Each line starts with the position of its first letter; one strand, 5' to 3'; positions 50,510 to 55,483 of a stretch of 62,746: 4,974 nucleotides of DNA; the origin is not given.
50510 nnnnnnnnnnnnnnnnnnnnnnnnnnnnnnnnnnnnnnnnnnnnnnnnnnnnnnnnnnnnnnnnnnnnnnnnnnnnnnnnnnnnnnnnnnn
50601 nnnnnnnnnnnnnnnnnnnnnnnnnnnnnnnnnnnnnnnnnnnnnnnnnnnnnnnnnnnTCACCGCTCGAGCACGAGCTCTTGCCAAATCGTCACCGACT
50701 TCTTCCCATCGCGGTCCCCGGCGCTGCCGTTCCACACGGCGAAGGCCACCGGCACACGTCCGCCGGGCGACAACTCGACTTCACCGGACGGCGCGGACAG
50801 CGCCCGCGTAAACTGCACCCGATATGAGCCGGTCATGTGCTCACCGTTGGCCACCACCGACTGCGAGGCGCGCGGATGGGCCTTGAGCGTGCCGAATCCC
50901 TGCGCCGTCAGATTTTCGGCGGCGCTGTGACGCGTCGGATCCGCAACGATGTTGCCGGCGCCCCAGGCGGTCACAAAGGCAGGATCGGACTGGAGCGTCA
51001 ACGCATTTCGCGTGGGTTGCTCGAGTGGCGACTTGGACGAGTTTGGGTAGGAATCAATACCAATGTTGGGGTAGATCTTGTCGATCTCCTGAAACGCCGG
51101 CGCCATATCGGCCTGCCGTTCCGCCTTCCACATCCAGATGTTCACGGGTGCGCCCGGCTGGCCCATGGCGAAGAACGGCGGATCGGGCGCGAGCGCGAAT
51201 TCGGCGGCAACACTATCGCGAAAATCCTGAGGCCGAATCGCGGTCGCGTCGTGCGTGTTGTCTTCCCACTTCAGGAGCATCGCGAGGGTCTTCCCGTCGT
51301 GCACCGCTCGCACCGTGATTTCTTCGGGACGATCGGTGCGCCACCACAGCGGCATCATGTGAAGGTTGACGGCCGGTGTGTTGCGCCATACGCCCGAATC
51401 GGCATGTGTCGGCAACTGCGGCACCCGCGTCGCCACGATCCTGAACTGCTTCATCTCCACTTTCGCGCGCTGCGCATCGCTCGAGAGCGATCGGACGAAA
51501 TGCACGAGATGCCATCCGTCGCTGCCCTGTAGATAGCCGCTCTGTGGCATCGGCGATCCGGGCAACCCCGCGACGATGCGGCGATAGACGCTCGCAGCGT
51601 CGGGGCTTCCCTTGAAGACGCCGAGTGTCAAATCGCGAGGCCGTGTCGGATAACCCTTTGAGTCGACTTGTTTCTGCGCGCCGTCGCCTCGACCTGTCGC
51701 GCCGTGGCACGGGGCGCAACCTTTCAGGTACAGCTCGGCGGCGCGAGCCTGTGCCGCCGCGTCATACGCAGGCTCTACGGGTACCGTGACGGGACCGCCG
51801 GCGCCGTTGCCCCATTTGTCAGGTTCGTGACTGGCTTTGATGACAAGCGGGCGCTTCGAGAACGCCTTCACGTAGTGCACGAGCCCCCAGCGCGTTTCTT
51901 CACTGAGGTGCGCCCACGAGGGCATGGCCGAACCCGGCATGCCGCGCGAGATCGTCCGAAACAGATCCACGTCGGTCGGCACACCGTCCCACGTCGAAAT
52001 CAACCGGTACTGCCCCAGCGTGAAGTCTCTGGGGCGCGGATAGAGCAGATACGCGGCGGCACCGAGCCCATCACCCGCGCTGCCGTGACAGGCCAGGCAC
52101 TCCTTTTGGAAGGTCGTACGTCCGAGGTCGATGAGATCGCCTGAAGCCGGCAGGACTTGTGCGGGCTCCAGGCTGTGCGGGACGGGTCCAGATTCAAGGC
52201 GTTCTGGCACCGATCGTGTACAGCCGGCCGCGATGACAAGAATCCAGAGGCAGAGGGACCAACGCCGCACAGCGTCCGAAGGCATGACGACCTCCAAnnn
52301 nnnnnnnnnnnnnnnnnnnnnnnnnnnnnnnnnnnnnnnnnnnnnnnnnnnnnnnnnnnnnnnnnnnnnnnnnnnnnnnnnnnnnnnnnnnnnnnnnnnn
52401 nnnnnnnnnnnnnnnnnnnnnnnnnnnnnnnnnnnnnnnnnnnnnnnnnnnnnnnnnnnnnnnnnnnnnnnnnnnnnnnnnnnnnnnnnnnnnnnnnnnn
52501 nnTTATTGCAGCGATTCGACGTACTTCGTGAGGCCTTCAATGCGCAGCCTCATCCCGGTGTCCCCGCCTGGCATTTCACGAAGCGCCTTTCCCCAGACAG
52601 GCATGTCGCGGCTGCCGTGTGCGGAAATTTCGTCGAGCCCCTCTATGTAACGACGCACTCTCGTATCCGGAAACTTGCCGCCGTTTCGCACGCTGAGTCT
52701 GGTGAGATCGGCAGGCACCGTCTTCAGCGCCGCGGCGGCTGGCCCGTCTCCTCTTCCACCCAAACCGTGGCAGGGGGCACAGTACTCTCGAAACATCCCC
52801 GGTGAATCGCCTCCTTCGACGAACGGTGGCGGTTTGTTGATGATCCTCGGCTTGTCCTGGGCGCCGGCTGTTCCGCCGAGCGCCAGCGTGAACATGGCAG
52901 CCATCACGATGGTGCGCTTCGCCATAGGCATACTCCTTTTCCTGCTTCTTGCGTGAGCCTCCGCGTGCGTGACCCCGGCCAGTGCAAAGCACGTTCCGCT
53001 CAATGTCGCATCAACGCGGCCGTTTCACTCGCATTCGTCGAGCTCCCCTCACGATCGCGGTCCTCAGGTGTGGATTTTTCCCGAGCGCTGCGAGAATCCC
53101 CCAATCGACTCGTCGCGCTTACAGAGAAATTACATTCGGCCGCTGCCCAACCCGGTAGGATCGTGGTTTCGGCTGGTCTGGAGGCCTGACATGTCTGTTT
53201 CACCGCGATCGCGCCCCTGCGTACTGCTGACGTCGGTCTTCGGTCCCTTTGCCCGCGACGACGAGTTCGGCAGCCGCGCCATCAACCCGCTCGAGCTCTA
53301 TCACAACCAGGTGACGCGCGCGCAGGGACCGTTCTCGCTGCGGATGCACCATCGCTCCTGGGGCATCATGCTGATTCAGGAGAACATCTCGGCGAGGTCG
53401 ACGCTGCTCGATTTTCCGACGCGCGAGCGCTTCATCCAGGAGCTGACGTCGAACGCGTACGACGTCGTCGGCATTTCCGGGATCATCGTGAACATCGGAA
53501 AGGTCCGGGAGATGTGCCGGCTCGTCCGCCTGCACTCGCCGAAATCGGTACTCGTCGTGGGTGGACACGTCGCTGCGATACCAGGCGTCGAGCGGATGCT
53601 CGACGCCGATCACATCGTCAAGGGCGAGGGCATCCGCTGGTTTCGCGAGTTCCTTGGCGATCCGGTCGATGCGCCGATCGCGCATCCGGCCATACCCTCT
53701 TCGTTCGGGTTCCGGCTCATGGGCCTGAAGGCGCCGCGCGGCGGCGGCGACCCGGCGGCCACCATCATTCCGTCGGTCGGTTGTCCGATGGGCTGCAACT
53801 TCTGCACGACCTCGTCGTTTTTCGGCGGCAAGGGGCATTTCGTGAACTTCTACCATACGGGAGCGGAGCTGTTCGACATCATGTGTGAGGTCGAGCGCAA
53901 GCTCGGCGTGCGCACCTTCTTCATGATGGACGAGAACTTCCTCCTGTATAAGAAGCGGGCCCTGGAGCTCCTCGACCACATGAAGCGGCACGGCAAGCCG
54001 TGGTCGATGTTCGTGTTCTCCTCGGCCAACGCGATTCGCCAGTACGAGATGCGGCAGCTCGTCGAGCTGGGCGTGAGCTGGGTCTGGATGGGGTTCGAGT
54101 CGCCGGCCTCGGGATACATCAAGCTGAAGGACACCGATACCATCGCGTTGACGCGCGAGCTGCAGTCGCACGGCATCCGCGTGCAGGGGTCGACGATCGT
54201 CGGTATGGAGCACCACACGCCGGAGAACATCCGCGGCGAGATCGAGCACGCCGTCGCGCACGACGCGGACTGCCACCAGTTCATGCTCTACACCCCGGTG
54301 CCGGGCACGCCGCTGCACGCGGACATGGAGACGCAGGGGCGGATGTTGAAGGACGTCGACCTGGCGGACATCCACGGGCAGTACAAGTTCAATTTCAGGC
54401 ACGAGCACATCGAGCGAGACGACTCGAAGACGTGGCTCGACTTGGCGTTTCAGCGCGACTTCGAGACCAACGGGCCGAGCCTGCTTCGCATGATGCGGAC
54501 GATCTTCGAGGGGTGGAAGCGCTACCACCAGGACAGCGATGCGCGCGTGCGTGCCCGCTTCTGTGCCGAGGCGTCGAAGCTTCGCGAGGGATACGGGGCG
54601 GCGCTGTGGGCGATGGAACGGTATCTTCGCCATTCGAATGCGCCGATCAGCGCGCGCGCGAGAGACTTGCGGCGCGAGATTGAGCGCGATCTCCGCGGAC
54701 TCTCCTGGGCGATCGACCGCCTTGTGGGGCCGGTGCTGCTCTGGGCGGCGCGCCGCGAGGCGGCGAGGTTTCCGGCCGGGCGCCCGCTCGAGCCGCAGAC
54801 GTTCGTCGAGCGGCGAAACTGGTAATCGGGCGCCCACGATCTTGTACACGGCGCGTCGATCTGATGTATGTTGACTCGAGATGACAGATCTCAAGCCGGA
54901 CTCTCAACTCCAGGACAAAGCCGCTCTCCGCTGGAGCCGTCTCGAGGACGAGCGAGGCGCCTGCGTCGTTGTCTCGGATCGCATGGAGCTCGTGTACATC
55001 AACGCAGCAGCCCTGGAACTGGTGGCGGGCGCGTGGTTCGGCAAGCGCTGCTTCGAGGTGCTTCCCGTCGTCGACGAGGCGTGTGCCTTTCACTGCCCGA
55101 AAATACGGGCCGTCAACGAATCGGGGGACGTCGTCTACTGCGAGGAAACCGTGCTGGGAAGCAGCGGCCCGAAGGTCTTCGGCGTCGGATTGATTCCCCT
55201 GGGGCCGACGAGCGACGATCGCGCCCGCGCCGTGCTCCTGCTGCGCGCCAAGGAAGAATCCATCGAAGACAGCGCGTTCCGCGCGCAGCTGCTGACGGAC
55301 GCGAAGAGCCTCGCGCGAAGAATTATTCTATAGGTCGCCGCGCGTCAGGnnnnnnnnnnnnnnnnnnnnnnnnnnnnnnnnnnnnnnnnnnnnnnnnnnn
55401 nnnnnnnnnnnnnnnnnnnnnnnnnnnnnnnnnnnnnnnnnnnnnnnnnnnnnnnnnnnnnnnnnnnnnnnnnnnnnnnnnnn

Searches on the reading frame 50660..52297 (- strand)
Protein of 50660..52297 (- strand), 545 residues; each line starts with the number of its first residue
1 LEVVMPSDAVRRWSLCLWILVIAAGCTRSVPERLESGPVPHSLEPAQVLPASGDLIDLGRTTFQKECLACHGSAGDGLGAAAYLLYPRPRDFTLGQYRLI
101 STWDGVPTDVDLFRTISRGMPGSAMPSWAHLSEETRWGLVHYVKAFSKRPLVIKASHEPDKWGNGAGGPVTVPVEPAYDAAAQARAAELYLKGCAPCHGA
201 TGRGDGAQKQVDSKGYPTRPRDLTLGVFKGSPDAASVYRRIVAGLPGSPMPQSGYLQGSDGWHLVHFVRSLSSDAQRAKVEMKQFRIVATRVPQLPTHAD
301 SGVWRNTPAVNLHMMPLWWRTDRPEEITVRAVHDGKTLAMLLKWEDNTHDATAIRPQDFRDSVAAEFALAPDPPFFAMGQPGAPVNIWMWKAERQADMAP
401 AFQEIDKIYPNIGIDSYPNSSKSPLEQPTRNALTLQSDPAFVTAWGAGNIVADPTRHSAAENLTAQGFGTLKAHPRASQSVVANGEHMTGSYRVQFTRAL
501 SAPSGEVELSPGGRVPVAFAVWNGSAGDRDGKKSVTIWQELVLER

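Call 4: search_protein_families(library=pfam, proteins=[window:50660-52297:-])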
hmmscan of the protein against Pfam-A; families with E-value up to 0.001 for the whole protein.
window:50660-52297:- (545 aa): 3 families
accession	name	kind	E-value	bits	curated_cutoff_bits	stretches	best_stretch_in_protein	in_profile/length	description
PF09459.16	EB_dh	-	2.2e-26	93.8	33.3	1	323-534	28-236/236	Ethylbenzene dehydrogenase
PF13442.11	Cytochrome_CBB3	-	4.9e-15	56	27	1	57-143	4-68/68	Cytochrome C oxidase, cbb3-type, subunit III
PF00034.26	Cytochrom_C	-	3.7e-14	54.2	21.3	2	184-272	2-90/90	Cytochrome c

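Call 5: search_protein_families(library=ncbifam, proteins=[window:50660-52297:-])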
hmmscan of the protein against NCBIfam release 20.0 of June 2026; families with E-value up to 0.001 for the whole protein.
window:50660-52297:- (545 aa): 6 families
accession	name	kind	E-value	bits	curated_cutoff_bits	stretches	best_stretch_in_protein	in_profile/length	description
TIGR03477.1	DMSO_red_II_gam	subfamily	6.9e-34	117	169.85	2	294-396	10-119/206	DMSO reductase family type II enzyme, heme b subunit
NF042980.1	EthbenzDh_ebdC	equivalog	6.9e-22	77.9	400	2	327-398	58-128/214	ethylbenzene dehydrogenase subunit gamma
NF011054.0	PRK14486.1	equivalog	2.2e-13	50.4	447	2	53-147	212-291/294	putative bifunctional cbb3-type cytochrome c oxidase subunit II/cytochrome c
NF033864.1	cytochrome579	equivalog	3.1e-08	33.6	280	1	49-121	42-110/179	cytochrome 579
TIGR00782.1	ccoP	equivalog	1e-07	31.6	179.95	0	50-145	197-280/285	cytochrome-c oxidase, cbb3-type subunit III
NF050122.1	bc1_QcrC_actin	exception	3.2e-06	26.7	200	0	167-205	119-158/253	cytochrome bc1 complex diheme cytochrome c subunit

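Call 34: search_solved_structures(query=window:50660-52285:-, max_evalue=0.01, show_alignments=2)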
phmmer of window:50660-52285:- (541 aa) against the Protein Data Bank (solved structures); distinct sequences matched with E-value up to 0.01: 6.
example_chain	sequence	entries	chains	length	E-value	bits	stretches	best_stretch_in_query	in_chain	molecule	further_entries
6h5l_B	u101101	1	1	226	1.3e-38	136.3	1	51-269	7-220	Conserved hypothetical cytochrome protein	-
7b04_C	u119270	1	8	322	3.1e-25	92.1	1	323-541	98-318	Nitrite oxidoreductase subunit C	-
2ivf_C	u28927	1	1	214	2.3e-17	66.2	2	323-392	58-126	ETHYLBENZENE DEHYDROGENASE GAMMA-SUBUNIT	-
6f0k_E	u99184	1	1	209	0.00012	24.2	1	48-145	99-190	Quinol:cytochrome c oxidoreductase monoheme cytochrome subunit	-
6lod_E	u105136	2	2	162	0.00025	23.2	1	48-146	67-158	Cytochrome c domain-containing protein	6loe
9vr0_A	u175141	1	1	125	0.0069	18.4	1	175-272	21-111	Cytochrome c552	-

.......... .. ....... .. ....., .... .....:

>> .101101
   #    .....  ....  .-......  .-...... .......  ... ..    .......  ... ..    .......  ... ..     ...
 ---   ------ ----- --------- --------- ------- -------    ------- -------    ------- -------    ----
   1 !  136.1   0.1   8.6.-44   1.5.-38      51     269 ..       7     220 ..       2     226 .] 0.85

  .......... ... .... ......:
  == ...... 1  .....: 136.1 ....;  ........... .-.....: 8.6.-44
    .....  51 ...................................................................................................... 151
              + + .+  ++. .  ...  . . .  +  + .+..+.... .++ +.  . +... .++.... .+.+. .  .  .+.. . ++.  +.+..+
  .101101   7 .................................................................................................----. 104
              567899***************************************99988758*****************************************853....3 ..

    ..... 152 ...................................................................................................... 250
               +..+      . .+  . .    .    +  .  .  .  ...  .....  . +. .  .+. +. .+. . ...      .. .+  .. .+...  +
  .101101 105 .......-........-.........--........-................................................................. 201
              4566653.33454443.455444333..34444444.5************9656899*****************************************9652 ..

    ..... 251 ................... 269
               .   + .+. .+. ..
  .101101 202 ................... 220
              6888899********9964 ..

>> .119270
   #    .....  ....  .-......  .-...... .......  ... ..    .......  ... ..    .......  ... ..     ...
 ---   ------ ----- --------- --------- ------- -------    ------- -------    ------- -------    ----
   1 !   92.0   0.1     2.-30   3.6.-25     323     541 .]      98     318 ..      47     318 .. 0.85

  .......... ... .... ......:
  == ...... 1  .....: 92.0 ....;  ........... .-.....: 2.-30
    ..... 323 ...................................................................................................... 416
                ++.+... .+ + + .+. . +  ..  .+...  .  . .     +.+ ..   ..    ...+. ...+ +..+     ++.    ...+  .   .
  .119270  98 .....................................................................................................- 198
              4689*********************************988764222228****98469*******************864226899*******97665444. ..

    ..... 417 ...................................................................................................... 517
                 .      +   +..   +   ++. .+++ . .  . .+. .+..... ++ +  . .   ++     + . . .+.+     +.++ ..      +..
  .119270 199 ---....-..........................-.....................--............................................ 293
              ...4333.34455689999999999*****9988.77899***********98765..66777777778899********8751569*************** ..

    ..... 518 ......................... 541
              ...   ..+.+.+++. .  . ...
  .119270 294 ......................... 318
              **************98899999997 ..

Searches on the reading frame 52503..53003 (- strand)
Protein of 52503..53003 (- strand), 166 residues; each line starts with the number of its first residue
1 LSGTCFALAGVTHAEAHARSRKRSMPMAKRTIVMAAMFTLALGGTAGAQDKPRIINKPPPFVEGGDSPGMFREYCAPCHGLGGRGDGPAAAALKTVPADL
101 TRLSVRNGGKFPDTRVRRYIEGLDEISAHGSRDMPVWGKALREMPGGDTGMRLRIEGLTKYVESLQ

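Call 4: search_protein_families(library=pfam, proteins=[window:52503-53003:-])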
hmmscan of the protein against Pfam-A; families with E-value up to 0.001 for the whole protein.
window:52503-53003:- (166 aa): 1 family
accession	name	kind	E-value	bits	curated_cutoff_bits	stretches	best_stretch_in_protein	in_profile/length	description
PF13442.11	Cytochrome_CBB3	-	6.6e-05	23.6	27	1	71-139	10-53/68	Cytochrome C oxidase, cbb3-type, subunit III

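Call 5: search_protein_families(library=ncbifam, proteins=[window:52503-53003:-])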
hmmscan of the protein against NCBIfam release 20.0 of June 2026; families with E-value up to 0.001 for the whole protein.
window:52503-53003:- (166 aa): 0 families

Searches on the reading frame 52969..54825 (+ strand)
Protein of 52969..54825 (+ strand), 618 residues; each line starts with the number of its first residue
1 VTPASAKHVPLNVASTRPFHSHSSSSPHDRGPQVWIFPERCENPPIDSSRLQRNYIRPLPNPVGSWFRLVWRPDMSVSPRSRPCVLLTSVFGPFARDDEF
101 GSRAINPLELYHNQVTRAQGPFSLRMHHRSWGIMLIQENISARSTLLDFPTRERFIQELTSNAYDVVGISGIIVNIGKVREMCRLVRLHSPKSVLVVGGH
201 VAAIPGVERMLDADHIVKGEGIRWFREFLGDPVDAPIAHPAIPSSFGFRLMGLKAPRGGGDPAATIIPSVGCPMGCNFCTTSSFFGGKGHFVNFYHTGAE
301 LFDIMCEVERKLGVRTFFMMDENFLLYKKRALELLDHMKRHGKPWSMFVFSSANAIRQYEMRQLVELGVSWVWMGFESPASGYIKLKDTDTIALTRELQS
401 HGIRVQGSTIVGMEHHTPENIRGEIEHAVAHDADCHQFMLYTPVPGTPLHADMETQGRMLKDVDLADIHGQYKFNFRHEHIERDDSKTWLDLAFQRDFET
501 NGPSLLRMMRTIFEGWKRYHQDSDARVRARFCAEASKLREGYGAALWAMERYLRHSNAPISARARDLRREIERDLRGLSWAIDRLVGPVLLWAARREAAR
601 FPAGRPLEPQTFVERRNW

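Call 4: search_protein_families(library=pfam, proteins=[window:52969-54825:+])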
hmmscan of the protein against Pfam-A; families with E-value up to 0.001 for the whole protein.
window:52969-54825:+ (618 aa): 2 families
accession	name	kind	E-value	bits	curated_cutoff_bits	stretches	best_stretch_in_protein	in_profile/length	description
PF04055.27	Radical_SAM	-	1e-08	35.9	29.5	1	266-423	1-161/166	Radical SAM superfamily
PF02310.24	B12-binding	-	3.4e-08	33.8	32.1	1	146-225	33-117/121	B12 binding domain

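Call 5: search_protein_families(library=ncbifam, proteins=[window:52969-54825:+])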
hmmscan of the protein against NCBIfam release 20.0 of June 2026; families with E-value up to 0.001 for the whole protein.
window:52969-54825:+ (618 aa): 8 families
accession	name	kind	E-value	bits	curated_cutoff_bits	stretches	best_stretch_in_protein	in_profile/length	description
TIGR03471.1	HpnJ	equivalog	4e-16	59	577.6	1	262-495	196-430/472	hopanoid biosynthesis associated radical SAM protein HpnJ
TIGR02026.1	BchE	equivalog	6.7e-13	48.3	481.35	1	266-482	197-407/497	magnesium-protoporphyrin IX monomethyl ester anaerobic oxidative cyclase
NF038361.1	rSAM_Sden_1168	equivalog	1.3e-12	47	575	1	260-446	279-466/560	Sden_1168 family B12-binding radical SAM P-methyltransferase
TIGR04479.1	bcpD_PhpK_rSAM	subfamily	2.8e-12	45.8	600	1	268-454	246-432/504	PhpK family radical SAM P-methyltransferase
TIGR04367.1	HpnR_B12_rSAM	equivalog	4e-09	35.5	650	1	260-378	183-295/490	hopanoid C-3 methylase HpnR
TIGR04072.2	rSAM_ladder_B12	equivalog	3.2e-07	29.3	360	1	271-465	188-384/443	lipid biosynthesis B12-binding/radical SAM protein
NF050148.1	rSAM_ApyD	equivalog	0.00063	18.2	750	1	270-454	206-394/645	RiPP biosynthesis radical SAM protein ApyD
TIGR04014.1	B12_SAM_MJ_0865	equivalog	0.00088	18.2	360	0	271-451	168-356/434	methyl-coenzyme M reductase glutamine C-methyltransferase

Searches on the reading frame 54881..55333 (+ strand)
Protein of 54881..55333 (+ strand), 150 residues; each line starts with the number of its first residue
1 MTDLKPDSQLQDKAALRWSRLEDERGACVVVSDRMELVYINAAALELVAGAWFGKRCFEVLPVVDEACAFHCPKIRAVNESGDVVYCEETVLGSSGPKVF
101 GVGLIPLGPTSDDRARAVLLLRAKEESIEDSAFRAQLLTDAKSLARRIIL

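Call 12: search_protein_families(library=pfam, proteins=[window:54881-55333:+], max_evalue=0.00001)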
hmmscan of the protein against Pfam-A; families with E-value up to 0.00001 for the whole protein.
window:54881-55333:+ (150 aa): 0 families

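Call 57: search_protein_families(library=pfam, proteins=[window:54881-55333:+], max_evalue=10)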
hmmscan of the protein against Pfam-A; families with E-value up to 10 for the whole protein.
window:54881-55333:+ (150 aa): 1 family
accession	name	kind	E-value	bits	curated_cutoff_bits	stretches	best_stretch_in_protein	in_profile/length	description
PF08448.16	PAS_4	-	0.0023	18.6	23.1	1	27-110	7-91/110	PAS fold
